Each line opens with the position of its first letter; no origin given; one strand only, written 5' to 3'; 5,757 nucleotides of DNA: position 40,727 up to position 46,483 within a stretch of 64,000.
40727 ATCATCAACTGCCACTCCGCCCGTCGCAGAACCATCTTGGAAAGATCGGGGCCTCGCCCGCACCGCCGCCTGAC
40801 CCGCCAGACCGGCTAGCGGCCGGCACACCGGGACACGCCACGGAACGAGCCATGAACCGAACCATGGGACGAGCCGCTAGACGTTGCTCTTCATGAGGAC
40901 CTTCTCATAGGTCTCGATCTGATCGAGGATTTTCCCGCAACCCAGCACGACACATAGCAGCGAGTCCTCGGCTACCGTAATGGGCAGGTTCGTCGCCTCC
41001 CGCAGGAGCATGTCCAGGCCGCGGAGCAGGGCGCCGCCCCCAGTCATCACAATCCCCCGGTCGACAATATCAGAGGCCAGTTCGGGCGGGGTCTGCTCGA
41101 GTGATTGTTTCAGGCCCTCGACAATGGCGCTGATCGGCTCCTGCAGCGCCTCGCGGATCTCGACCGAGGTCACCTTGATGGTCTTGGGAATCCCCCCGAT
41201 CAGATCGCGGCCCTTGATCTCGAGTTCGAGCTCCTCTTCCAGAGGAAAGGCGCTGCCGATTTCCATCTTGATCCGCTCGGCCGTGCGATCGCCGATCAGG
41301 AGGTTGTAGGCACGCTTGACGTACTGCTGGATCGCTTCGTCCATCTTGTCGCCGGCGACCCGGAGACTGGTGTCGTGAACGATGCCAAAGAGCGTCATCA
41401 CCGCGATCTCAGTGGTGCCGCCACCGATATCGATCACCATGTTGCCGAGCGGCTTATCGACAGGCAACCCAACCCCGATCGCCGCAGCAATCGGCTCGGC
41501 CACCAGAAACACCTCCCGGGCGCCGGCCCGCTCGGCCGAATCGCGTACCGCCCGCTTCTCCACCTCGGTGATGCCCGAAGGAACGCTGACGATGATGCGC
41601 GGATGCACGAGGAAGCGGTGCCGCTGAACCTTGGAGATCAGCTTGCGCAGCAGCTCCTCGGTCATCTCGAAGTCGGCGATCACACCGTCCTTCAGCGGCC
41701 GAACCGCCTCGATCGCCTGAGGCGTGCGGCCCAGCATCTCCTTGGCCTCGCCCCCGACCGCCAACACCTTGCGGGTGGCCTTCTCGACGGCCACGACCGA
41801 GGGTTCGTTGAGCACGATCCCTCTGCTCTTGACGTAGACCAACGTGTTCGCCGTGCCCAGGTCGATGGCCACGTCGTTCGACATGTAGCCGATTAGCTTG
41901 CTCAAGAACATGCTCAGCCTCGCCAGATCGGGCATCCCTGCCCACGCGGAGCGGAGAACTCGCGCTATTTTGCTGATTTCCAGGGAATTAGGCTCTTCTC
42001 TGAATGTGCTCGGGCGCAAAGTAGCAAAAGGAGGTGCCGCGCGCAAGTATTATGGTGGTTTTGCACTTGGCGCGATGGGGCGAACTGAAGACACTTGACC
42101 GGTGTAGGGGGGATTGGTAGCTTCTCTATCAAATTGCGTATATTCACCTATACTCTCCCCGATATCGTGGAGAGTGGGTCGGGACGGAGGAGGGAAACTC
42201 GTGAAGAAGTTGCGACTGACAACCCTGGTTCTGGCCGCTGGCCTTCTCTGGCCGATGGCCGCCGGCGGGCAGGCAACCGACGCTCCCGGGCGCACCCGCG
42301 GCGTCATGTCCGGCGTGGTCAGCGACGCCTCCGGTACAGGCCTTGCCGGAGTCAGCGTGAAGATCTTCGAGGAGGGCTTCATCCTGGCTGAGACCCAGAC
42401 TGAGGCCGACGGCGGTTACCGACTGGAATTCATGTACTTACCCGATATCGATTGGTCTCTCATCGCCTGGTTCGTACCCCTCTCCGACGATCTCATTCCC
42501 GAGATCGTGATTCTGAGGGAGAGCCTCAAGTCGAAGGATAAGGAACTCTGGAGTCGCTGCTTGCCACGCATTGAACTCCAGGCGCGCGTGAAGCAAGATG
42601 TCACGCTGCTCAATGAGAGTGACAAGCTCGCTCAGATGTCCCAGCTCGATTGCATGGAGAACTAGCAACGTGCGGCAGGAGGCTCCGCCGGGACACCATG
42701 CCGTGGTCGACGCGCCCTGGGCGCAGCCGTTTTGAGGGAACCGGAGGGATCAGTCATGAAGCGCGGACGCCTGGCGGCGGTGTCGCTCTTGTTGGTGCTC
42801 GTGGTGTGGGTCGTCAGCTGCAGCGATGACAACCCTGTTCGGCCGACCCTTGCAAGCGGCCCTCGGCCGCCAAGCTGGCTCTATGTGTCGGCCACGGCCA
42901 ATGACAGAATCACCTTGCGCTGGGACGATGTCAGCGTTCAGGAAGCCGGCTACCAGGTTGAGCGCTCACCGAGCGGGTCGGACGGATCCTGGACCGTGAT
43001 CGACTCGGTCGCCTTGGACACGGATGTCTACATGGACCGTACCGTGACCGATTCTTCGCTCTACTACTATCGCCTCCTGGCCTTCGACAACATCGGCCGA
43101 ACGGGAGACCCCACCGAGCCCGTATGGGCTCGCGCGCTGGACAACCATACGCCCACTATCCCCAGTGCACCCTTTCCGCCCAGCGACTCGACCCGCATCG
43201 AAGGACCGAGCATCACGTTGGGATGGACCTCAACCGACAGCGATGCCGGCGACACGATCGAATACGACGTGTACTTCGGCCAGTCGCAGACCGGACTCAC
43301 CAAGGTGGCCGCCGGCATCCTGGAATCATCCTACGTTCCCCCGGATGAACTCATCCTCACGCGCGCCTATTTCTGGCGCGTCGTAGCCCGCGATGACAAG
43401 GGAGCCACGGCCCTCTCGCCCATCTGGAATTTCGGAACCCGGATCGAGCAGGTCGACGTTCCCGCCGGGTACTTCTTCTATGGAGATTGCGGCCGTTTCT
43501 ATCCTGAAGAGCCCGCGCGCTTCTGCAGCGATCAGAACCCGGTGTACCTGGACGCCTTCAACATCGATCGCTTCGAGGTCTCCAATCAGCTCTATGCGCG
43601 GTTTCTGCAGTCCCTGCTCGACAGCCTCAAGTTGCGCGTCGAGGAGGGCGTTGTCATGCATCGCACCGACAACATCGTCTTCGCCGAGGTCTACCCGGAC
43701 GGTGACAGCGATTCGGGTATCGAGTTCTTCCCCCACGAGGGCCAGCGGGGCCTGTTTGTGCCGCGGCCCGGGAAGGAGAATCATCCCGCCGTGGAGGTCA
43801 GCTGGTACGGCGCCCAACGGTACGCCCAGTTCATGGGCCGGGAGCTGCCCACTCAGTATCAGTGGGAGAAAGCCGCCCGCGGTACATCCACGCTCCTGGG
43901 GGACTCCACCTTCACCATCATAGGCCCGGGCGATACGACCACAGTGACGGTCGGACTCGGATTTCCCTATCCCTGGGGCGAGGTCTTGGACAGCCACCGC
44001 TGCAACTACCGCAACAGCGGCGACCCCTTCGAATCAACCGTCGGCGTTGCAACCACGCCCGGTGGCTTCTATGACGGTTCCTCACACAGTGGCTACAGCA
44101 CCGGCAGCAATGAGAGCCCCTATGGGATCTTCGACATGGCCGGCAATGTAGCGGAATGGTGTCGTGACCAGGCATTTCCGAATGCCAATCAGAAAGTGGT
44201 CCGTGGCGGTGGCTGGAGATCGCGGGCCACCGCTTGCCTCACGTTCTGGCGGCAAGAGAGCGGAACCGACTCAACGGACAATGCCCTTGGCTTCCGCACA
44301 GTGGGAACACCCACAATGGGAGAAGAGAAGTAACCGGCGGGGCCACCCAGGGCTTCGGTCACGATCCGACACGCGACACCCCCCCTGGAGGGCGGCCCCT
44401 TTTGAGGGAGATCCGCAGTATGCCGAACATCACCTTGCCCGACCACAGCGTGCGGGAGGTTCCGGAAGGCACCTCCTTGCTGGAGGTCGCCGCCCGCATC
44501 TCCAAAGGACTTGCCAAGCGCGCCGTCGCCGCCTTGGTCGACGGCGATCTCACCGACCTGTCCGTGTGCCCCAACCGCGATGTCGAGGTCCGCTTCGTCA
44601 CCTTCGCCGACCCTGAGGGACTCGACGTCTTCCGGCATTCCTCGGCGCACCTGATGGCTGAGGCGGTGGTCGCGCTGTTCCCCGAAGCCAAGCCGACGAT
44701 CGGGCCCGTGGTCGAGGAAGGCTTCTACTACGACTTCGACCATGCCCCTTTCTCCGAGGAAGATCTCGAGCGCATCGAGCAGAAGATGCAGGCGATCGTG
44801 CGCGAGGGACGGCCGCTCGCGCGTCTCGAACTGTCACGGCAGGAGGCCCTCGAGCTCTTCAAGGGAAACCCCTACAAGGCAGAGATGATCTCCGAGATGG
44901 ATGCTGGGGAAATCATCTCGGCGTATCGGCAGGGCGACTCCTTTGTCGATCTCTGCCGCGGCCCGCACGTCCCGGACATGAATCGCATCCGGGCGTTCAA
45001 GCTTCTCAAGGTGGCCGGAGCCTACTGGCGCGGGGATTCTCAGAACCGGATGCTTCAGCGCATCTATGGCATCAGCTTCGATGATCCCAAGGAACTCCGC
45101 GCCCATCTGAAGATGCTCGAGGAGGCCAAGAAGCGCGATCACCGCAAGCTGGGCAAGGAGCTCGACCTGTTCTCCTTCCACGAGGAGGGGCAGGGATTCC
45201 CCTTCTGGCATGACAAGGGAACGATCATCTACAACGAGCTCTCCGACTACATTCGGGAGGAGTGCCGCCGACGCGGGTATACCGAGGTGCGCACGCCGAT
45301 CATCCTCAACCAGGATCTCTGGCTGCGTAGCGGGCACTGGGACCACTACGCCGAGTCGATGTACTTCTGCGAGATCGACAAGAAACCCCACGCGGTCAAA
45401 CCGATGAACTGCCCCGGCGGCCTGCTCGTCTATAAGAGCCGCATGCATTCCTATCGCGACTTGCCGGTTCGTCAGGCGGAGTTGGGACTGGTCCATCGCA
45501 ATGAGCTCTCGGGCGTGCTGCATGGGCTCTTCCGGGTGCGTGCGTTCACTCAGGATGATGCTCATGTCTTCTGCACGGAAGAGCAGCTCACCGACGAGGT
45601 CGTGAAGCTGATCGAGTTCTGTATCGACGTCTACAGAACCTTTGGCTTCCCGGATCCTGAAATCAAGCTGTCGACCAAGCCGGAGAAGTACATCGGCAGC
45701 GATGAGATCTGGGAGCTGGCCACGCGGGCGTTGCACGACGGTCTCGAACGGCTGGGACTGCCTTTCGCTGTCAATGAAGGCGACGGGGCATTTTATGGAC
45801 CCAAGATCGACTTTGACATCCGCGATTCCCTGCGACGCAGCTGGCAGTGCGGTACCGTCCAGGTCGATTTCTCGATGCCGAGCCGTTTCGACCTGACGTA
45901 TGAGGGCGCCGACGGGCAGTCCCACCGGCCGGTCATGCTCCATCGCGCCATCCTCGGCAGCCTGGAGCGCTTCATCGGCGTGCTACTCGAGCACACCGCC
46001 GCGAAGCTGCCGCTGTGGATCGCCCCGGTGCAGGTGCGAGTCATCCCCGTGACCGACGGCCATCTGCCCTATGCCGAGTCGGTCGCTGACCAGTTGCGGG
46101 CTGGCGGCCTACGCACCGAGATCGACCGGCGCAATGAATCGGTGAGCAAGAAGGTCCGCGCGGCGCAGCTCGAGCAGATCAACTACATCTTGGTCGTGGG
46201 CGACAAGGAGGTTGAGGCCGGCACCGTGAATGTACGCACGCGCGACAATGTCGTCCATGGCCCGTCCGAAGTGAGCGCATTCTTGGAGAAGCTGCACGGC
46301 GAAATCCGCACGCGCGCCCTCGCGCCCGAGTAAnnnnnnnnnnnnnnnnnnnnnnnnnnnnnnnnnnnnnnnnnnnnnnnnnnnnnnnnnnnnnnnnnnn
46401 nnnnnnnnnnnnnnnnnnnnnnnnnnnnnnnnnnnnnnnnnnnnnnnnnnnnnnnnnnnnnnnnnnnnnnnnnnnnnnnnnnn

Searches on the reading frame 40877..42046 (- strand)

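Call 54: search_protein_families(library=pfam, proteins=[window:40877-42046:-], max_evalue=0.00001)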
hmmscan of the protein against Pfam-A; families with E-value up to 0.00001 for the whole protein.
window:40877-42046:- (389 aa): 4 families
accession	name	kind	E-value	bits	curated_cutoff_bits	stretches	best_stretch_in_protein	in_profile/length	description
PF06723.19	MreB_Mbl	-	3.6e-146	486.6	27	1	57-381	2-326/327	MreB/Mbl protein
PF14450.12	FtsA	-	2.8e-11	44.3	31.8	1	203-360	1-111/127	Cell division protein FtsA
PF00022.25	Actin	-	8.5e-10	38.2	27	1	81-245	30-189/410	Actin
PF00012.26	HSP70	-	1.3e-09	37.3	20.6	1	133-247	118-238/599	Hsp70 protein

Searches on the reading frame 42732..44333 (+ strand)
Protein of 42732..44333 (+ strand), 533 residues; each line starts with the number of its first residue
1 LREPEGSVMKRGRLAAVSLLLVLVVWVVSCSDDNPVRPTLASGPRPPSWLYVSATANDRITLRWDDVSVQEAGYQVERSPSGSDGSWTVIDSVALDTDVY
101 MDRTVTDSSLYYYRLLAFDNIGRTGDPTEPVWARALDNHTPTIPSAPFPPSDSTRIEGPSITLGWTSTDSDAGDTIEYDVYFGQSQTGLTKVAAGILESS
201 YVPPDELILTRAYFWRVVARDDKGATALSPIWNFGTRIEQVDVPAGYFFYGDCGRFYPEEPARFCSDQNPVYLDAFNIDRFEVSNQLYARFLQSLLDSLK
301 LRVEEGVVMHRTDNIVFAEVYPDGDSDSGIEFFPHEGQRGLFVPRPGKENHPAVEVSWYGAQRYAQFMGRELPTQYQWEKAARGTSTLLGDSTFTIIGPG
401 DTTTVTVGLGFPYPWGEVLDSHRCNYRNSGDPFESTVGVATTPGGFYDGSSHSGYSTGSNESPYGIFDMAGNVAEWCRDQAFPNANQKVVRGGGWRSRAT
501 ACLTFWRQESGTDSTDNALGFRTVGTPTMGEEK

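Call 54: search_protein_families(library=pfam, proteins=[window:42732-44333:+], max_evalue=0.00001)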
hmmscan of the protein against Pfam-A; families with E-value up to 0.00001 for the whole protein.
window:42732-44333:+ (533 aa): 1 family
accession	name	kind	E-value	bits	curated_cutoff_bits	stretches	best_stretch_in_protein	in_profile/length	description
PF03781.23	FGE-sulfatase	-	5.2e-29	102.1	23.3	1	239-524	4-254/255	Sulfatase-modifying factor enzyme 1-like domain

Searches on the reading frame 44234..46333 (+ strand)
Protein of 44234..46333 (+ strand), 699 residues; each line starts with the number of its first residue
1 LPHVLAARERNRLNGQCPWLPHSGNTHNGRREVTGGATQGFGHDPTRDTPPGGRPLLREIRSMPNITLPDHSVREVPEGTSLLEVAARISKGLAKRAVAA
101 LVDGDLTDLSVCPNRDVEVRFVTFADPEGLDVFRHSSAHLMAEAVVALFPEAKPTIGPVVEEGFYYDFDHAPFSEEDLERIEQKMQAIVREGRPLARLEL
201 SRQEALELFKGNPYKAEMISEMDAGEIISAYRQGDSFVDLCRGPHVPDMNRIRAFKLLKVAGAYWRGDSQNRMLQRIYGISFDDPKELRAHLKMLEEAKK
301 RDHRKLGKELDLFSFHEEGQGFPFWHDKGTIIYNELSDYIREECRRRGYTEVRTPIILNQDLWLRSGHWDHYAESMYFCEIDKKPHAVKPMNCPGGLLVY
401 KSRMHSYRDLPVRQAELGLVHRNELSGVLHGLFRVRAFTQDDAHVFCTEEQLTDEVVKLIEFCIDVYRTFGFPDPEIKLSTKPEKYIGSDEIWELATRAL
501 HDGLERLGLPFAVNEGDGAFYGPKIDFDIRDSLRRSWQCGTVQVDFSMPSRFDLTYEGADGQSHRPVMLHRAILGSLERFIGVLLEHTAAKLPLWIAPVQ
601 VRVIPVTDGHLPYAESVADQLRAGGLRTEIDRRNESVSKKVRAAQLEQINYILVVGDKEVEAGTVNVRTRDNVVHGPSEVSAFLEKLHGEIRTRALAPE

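Call 54: search_protein_families(library=pfam, proteins=[window:44234-46333:+], max_evalue=0.00001)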
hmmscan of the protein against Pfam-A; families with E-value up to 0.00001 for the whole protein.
window:44234-46333:+ (699 aa): 4 families
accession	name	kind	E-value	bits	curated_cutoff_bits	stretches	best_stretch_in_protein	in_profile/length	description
PF00587.30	tRNA-synt_2b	-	5.8e-43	147.5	29.3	1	377-587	1-178/179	tRNA synthetase class II core domain (G, H, P, S and T)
PF03129.25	HGTP_anticodon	-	5.4e-23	81.4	21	1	600-687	1-91/94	Anticodon binding domain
PF07973.19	tRNA_SAD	-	6.7e-15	55.2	24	1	229-278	2-44/44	Threonyl and Alanyl tRNA synthetase second additional domain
PF02824.27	TGS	-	9.2e-09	35.7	22.2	1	66-110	3-47/60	TGS domain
